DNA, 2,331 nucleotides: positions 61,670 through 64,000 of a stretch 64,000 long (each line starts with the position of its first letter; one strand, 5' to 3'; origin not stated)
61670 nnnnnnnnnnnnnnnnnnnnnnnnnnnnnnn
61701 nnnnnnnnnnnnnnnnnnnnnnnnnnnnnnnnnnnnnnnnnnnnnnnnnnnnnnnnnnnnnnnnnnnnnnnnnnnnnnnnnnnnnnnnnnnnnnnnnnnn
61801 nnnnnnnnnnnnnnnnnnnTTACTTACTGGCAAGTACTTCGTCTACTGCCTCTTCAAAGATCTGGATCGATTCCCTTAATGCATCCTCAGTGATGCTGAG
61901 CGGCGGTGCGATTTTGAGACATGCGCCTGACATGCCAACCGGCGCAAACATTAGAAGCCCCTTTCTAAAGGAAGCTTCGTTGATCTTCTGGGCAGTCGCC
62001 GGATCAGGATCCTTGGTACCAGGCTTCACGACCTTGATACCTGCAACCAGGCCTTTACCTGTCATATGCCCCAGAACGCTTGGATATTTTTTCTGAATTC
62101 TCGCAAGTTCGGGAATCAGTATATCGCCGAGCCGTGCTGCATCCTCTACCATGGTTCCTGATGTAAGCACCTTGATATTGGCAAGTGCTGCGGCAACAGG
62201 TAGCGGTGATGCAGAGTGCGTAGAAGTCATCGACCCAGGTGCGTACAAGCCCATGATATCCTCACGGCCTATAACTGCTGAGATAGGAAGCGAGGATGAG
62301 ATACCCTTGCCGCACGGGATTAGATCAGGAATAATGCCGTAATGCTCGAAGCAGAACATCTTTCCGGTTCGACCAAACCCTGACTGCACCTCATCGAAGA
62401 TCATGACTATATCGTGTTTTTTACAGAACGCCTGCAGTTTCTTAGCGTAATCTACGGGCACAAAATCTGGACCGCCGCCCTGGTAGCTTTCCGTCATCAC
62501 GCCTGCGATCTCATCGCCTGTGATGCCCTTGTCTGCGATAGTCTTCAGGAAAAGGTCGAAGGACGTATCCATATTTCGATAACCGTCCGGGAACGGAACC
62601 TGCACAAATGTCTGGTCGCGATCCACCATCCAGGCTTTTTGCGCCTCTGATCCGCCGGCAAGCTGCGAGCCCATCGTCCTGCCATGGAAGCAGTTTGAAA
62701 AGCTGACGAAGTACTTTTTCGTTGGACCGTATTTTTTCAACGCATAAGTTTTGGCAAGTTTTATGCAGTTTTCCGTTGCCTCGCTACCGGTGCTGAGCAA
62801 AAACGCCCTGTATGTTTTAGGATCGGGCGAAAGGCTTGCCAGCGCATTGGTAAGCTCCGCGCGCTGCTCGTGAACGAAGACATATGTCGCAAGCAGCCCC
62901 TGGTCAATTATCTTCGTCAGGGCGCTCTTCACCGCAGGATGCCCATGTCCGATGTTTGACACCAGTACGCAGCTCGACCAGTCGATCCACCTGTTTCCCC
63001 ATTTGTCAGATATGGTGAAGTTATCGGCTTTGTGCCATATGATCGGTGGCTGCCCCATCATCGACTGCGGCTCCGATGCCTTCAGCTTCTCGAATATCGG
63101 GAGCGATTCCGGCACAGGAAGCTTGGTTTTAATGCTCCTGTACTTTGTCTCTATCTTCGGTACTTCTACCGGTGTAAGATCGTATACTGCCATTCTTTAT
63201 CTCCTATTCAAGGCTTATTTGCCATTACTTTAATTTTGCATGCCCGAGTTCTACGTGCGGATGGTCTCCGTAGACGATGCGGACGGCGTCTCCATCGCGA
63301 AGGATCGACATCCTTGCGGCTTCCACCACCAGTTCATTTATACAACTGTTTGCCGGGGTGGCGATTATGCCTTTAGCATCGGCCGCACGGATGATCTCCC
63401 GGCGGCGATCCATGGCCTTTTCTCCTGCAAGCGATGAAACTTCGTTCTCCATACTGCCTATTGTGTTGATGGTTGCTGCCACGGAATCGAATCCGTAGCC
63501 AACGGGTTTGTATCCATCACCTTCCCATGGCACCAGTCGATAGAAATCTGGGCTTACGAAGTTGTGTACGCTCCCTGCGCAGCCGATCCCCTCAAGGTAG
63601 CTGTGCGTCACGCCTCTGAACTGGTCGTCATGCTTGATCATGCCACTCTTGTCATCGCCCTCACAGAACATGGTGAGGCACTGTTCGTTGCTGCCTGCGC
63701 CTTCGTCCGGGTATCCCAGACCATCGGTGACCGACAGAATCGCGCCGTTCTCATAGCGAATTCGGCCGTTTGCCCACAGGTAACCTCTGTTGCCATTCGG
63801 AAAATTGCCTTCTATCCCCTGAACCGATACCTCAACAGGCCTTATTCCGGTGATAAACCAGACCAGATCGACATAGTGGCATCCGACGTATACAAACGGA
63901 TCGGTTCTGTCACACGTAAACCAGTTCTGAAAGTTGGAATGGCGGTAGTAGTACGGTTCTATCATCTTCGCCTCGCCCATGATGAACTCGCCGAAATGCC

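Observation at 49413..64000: Candidate undescribed amino-uronate catabolic pathway feeding the pentose phosphate pathway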

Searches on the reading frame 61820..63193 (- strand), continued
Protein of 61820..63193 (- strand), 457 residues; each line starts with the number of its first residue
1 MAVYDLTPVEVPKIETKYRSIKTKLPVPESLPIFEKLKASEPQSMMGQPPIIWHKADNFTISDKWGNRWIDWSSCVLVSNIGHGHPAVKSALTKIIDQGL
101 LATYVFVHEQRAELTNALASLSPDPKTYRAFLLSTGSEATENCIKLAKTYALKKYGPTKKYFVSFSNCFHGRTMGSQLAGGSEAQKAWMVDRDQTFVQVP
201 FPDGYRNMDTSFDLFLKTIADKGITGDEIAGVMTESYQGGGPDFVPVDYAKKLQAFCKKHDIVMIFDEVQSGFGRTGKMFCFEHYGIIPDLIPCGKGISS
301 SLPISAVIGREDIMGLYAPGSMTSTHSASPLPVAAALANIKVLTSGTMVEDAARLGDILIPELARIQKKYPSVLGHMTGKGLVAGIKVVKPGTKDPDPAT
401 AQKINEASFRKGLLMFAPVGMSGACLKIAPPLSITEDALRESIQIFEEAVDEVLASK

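Call 61: search_protein_families(library=ncbifam, proteins=[L084:5317-6561:+, L001:8677-9969:+, L016:2488-3561:+, L025:7657-8901:+], max_evalue=0.001)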
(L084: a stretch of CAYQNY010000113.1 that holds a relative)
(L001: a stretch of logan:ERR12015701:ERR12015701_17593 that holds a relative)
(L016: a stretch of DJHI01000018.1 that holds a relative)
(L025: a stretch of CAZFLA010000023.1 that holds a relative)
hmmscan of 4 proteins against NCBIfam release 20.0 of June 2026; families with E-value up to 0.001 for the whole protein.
L084:5317-6561:+ (414 aa): 0 families

L001:8677-9969:+ (430 aa): 8 families
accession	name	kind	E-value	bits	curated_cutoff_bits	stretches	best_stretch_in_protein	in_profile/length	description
TIGR04380.1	myo_inos_iolG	equivalog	9.9e-11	41.1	355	1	94-234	61-196/330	inositol 2-dehydrogenase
NF007574.0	PRK10206.1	equivalog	4.1e-10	39.2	352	1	95-230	63-193/345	oxidoreductase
NF040723.1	UDP-GlcNAcDh_Arch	equivalog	6.1e-09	35.8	450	1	97-192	60-155/302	UDP-N-acetylglucosamine 3-dehydrogenase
NF008607.0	PRK11579.1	subfamily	4.4e-07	29.2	330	1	96-184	63-151/346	oxidoreductase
NF041392.1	XylDh_Gfo6_Halo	equivalog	1.1e-05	24.5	350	1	98-190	83-175/350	D-xylose 1-dehydrogenase Gfo6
NF052479.1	LevoglcsnDh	equivalog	2.4e-05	23.2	650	1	88-179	65-155/386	levoglucosan dehydrogenase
NF058561.1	BT_2158_fam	equivalog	0.00021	20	750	1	88-135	86-134/487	glycoside 3-dehydrogenase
NF052679.1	InsChiInosDhIolG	equivalog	0.00061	18.9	540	1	96-182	65-152/343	bifunctional inositol 2-dehydrogenase/D-chiro-inositol 1-dehydrogenase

L016:2488-3561:+ (357 aa): 11 families
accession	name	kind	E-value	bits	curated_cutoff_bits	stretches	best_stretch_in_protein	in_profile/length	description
TIGR04380.1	myo_inos_iolG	equivalog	3.4e-47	160.9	355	1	3-354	2-329/330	inositol 2-dehydrogenase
NF040723.1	UDP-GlcNAcDh_Arch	equivalog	7.5e-39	134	450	1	3-262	1-238/302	UDP-N-acetylglucosamine 3-dehydrogenase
NF052679.1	InsChiInosDhIolG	equivalog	1.4e-25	90.1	540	1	1-205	1-200/343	bifunctional inositol 2-dehydrogenase/D-chiro-inositol 1-dehydrogenase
NF052479.1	LevoglcsnDh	equivalog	3.8e-25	88.4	650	1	3-214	4-228/386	levoglucosan dehydrogenase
NF058563.1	BT_2159_fam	equivalog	1.6e-20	73.5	650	1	3-260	1-249/350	disaccharide 3-dehydrogenase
NF008607.0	PRK11579.1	subfamily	1.9e-20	73.2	330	1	18-184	19-183/346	oxidoreductase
NF041392.1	XylDh_Gfo6_Halo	equivalog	3.8e-20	72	350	1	2-263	16-277/350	D-xylose 1-dehydrogenase Gfo6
NF058561.1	BT_2158_fam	equivalog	1.3e-14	53.7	750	1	4-155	37-185/487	glycoside 3-dehydrogenase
NF007574.0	PRK10206.1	equivalog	3.1e-12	46.2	352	1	4-148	4-147/345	oxidoreductase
TIGR01761.1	thiaz-red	subfamily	2e-06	27.5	188.8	1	4-125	5-124/350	thiazolinyl imide reductase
NF009825.0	PRK13302.1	equivalog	0.00097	18.7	253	0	3-97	7-98/271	aspartate dehydrogenase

L025:7657-8901:+ (414 aa): 42 families (the best 25 are shown)
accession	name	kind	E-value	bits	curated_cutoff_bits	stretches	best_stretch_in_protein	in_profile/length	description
NF005373.0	PRK06915.1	equivalog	7.8e-75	252.4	428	1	8-413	7-420/422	peptidase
NF005306.0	PRK06837.1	subfamily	2.8e-70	237.3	376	1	23-413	25-424/427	ArgE/DapE family deacylase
TIGR01910.1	DapE-ArgE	subfamily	1.4e-64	218.6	217.6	1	23-401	3-372/373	ArgE/DapE family deacylase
TIGR01892.1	AcOrn-deacetyl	equivalog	2.9e-40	138.4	297.7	1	23-405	2-363/365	acetylornithine deacetylase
NF005710.0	PRK07522.1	subfamily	5.9e-39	134.3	412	1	77-407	51-385/391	acetylornithine deacetylase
NF006370.0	PRK08596.1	equivalog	2.1e-37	128.7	412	1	78-412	62-421/425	acetylornithine deacetylase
NF006400.0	PRK08651.1-3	equivalog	6.5e-36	124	374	1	14-407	6-403/410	succinyl-diaminopimelate desuccinylase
NF006399.0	PRK08651.1-2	equivalog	1e-34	120.2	381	1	77-406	48-400/405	succinyl-diaminopimelate desuccinylase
NF003474.0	PRK05111.1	equivalog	2e-31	109.2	460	1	80-411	59-381/383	acetylornithine deacetylase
NF006365.0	PRK08588.1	subfamily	2.8e-30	105.9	289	1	20-409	9-379/383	succinyl-diaminopimelate desuccinylase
NF006402.0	PRK08651.1-5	equivalog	2.5e-27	95.8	369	1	92-405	56-362/369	succinyl-diaminopimelate desuccinylase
NF009558.0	PRK13013.1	equivalog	3.4e-27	95.2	428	1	35-404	36-417/429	acetylornithine deacetylase/succinyl-diaminopimelate desuccinylase family protein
NF009555.0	PRK13004.1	equivalog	9.8e-27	93.8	321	2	92-245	67-227/399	YgeY family selenium metabolism-linked hydrolase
TIGR01900.1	dapE-gram_pos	equivalog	3.8e-26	91.8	304.2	1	91-406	53-349/351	succinyl-diaminopimelate desuccinylase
NF010589.0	PRK13983.1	equivalog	1.2e-23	83.8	333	1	11-408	7-407/409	M20 family metallo-hydrolase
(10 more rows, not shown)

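Call 82: search_protein_families(library=ncbifam, proteins=[L063:12221-13336:+, L050:12185-13351:+, L037:11436-12197:+, L008:11368-12150:+], max_evalue=1e-10)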
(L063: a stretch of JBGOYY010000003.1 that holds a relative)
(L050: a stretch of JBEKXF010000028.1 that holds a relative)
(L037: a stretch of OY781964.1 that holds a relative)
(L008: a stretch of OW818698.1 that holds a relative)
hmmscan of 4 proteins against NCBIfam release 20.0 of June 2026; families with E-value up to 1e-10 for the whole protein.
L063:12221-13336:+ (371 aa): 17 families
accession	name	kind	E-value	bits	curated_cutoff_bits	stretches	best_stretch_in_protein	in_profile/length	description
NF003808.0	PRK05396.1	equivalog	1.1e-34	119.8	380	1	37-303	24-272/341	L-threonine 3-dehydrogenase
NF007375.0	PRK09880.1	equivalog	5.3e-32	110.9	469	1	39-337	28-309/344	L-idonate 5-dehydrogenase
TIGR00692.1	tdh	equivalog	5.4e-32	111.2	458.35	1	37-304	22-271/340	L-threonine 3-dehydrogenase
NF007489.0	PRK10083.1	equivalog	3.2e-31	108.5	376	1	11-370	1-336/339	Zn-dependent oxidoreductase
NF041097.1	keto_inos_dh_IolM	equivalog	7.8e-31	107.1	450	1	36-358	51-378/389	scyllo-inosose 3-dehydrogenase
NF007642.0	PRK10309.1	equivalog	1.4e-23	83.7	550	1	11-301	1-269/347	galactitol-1-phosphate 5-dehydrogenase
TIGR03366.1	HpnZ_proposed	hypoth_equivalog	2.5e-22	79.5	328.1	1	40-251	7-214/315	putative phosphonate catabolism associated alcohol dehydrogenase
TIGR03201.1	dearomat_had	equivalog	1.6e-21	76.8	338.65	1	39-359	24-338/349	6-hydroxycyclohex-1-ene-1-carbonyl-CoA dehydrogenase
TIGR03451.1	mycoS_dep_FDH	equivalog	1e-19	70.6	512.9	1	38-356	26-345/358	S-(hydroxymethyl)mycothiol dehydrogenase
NF006940.0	PRK09422.1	equivalog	7.6e-18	64.6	344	1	11-253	1-223/338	alcohol dehydrogenase AdhP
TIGR02819.1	fdhA_non_GSH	equivalog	1.9e-16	59.7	636.95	1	41-250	39-246/397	formaldehyde dehydrogenase, glutathione-independent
NF010344.0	PRK13771.1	subfamily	3.3e-16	59.2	349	1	11-294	1-255/334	putative alcohol dehydrogenase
TIGR03989.1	Rxyl_3153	subfamily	5e-15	55.6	440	1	39-307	27-303/370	NDMA-dependent alcohol dehydrogenase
TIGR02818.1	adh_III_F_hyde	equivalog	1.7e-13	50.4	543.95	0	40-138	28-115/368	S-(hydroxymethyl)glutathione dehydrogenase/class III alcohol dehydrogenase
TIGR02824.1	quinone_pig3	subfamily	1.8e-12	46.9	296.8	0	147-307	92-252/325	putative NAD(P)H quinone oxidoreductase, PIG3 family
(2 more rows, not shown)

L050:12185-13351:+ (388 aa): 17 families
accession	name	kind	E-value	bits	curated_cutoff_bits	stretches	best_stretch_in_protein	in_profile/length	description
NF003808.0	PRK05396.1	equivalog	4.1e-41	141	380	1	51-318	24-273/341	L-threonine 3-dehydrogenase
TIGR00692.1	tdh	equivalog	2.6e-37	128.6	458.35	1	51-317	22-270/340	L-threonine 3-dehydrogenase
NF007375.0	PRK09880.1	equivalog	7.2e-33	113.8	469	1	49-353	25-311/344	L-idonate 5-dehydrogenase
NF041097.1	keto_inos_dh_IolM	equivalog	8.6e-32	110.2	450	1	48-373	49-379/389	scyllo-inosose 3-dehydrogenase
NF007489.0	PRK10083.1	equivalog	3.2e-28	98.7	376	1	25-364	1-316/339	Zn-dependent oxidoreductase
NF007642.0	PRK10309.1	equivalog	1.3e-24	87.1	550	1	25-312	1-266/347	galactitol-1-phosphate 5-dehydrogenase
TIGR03366.1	HpnZ_proposed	hypoth_equivalog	1.2e-23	83.8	328.1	1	55-260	8-209/315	putative phosphonate catabolism associated alcohol dehydrogenase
TIGR03201.1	dearomat_had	equivalog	9.7e-23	80.8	338.65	1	53-380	24-345/349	6-hydroxycyclohex-1-ene-1-carbonyl-CoA dehydrogenase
TIGR02819.1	fdhA_non_GSH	equivalog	4.2e-21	75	636.95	1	55-260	39-241/397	formaldehyde dehydrogenase, glutathione-independent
TIGR03451.1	mycoS_dep_FDH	equivalog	3.7e-20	72.1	512.9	1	52-371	26-346/358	S-(hydroxymethyl)mycothiol dehydrogenase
NF010344.0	PRK13771.1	subfamily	3e-19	69.2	349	1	25-307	1-254/334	putative alcohol dehydrogenase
NF006940.0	PRK09422.1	equivalog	2.2e-18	66.3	344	1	25-259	1-214/338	alcohol dehydrogenase AdhP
TIGR03989.1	Rxyl_3153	subfamily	7e-16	58.4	440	1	53-309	27-288/370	NDMA-dependent alcohol dehydrogenase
NF041172.1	AcrlCoa_red_Thmprot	equivalog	1.5e-14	53.7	500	1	25-307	1-255/334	acryloyl-CoA reductase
TIGR02822.1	adh_fam_2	subfamily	1.5e-13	50.6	283.5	1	52-275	27-232/329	zinc-binding alcohol dehydrogenase family protein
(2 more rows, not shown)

L037:11436-12197:+ (253 aa): 1 family
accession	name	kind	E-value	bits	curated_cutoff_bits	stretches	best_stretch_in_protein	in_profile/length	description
NF002805.0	PRK02947.1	subfamily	9e-53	179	135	1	11-251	5-242/247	sugar isomerase domain-containing protein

L008:11368-12150:+ (260 aa): 2 families
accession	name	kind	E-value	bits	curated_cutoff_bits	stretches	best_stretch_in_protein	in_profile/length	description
TIGR00486.1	YbgI_SA1388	equivalog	9.2e-17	61.5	130.55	1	30-243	34-238/250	Nif3-like dinuclear metal center hexameric protein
NF008064.0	PRK10799.1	equivalog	1.2e-14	54.8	414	1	29-243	32-235/247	type 2 GTP cyclohydrolase I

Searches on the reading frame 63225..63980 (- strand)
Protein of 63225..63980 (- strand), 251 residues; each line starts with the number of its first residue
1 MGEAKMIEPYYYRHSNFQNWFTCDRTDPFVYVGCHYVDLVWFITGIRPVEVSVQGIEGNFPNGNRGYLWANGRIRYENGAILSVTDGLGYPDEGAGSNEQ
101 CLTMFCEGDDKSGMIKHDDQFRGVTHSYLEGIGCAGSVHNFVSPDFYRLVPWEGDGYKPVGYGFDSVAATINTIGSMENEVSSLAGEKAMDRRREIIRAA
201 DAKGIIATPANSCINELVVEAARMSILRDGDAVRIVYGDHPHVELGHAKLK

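Call 3: search_protein_families(library=pfam, proteins=[window:63225-63980:-])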
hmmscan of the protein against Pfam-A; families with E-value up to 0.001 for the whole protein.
window:63225-63980:- (251 aa): 1 family
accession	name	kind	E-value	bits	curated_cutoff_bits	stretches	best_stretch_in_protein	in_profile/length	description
PF22725.1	GFO_IDH_MocA_C3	-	0.00031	21.2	27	1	8-85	20-101/124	GFO/IDH/MocA C-terminal domain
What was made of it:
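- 63225..64000 (-): Gfo/Idh/MocA oxidoreductase, C-terminal 257 aa. The full protein is 430 aa and continues beyond the window, preceded by a LacI regulator. PF22725 hit (call 3).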

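Call 4: search_protein_families(library=ncbifam, proteins=[window:63225-63980:-])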
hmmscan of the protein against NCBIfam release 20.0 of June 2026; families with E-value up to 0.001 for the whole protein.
window:63225-63980:- (251 aa): 0 families
